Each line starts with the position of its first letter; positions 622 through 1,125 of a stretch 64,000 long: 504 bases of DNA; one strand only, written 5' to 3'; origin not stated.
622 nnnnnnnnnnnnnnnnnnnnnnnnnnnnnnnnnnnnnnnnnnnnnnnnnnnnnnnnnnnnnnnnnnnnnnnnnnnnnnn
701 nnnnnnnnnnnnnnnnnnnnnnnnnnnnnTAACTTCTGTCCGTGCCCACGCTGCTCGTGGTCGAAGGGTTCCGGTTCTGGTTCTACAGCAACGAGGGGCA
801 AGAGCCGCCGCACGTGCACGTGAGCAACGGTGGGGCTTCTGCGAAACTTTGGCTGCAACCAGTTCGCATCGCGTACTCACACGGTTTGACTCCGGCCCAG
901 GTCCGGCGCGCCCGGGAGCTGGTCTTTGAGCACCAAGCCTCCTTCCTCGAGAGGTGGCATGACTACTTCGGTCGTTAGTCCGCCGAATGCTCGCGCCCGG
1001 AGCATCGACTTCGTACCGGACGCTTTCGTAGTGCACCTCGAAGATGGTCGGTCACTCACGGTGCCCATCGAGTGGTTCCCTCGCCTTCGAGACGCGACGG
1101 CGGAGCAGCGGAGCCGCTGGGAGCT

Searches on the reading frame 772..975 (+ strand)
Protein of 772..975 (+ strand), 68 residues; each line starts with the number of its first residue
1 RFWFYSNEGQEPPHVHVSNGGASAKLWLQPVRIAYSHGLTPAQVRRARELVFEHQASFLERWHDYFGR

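Call 64: search_protein_families(library=pfam, proteins=[window:772-975:+], max_evalue=0.01)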
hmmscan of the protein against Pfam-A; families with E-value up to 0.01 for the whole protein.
window:772-975:+ (68 aa): 1 family
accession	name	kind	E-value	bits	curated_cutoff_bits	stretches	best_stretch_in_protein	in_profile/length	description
PF13711.11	DUF4160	-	6.3e-19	68.4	23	1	1-63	3-65/65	Domain of unknown function (DUF4160)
